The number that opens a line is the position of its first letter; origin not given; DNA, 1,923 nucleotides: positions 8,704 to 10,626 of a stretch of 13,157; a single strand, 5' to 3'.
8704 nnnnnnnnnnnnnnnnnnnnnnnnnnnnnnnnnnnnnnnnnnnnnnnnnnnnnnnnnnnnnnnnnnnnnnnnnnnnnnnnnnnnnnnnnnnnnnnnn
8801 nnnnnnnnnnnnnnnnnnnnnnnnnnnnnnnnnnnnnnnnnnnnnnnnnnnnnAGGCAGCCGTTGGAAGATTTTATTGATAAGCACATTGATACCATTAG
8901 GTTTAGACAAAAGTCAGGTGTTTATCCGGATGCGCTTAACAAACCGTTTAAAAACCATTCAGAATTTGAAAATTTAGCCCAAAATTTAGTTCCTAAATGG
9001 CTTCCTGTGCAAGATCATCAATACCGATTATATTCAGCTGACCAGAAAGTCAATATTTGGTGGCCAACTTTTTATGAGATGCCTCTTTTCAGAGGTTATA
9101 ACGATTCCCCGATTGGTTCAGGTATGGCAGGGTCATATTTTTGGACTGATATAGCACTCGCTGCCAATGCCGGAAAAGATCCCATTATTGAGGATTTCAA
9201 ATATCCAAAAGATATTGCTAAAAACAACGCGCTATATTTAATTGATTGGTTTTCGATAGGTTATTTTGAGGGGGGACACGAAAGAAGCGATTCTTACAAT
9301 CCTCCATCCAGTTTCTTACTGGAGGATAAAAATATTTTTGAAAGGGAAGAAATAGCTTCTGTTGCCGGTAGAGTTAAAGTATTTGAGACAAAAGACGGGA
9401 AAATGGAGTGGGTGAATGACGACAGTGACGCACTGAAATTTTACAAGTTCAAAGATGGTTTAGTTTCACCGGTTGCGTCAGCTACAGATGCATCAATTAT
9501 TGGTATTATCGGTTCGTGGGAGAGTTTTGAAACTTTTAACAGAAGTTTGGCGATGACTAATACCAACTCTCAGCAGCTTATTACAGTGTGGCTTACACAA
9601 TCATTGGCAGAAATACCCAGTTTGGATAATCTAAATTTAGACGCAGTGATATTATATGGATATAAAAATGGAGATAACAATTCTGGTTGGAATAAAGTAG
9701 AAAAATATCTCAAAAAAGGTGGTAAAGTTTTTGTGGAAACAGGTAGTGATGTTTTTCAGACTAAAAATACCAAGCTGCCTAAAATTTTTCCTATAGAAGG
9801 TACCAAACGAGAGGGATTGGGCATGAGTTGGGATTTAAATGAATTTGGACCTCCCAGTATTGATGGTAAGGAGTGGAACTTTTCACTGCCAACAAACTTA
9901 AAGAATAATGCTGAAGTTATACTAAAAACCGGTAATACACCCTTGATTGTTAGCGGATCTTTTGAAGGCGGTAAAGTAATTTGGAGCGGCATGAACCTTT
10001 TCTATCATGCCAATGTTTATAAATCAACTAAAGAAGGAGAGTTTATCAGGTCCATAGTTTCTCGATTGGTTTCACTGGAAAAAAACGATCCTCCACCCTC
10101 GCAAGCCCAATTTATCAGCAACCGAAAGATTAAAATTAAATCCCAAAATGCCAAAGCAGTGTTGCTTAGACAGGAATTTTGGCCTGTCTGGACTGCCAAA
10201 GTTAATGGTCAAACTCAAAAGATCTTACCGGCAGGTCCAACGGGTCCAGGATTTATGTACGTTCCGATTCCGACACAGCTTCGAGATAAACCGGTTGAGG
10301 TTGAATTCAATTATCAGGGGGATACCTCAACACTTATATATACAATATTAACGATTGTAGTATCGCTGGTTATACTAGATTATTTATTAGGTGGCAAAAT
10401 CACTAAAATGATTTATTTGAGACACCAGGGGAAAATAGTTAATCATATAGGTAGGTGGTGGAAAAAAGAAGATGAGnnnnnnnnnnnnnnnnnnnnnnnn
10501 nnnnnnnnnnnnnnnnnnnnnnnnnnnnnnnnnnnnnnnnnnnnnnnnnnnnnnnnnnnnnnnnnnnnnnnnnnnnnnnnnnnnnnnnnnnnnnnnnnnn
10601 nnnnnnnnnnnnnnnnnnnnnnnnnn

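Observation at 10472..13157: An 895-codon open reading frame is missing from the ORF track and runs off the right edge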

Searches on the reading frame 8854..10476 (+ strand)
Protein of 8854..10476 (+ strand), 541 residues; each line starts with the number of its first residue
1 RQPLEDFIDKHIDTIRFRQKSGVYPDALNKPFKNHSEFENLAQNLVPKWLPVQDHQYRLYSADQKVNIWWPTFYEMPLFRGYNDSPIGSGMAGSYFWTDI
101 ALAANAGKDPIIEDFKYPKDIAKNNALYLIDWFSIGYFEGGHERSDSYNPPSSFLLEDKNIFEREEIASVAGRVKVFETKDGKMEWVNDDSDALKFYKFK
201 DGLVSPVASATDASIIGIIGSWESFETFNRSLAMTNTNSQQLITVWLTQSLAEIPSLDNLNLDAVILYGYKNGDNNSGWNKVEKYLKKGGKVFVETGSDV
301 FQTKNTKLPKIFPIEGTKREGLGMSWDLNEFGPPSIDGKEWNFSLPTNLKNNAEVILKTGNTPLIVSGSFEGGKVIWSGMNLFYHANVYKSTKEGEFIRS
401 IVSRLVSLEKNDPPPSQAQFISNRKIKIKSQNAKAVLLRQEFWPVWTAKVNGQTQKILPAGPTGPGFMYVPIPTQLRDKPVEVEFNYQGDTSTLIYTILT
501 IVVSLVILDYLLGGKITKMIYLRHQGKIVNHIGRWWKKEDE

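Call 62: search_protein_families(library=pfam, proteins=[window:8854-10476:+], max_evalue=10)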
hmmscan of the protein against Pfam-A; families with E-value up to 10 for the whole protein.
window:8854-10476:+ (541 aa): 2 families
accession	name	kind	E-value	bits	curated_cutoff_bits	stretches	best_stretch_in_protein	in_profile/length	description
PF10131.15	PTPS_related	-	0.079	11.8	26.4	1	261-385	491-621/621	6-pyruvoyl-tetrahydropterin synthase related domain; membrane protein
PF24157.1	DUF7408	-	0.12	12.9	27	1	255-380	31-154/174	Domain of unknown function (DUF7408)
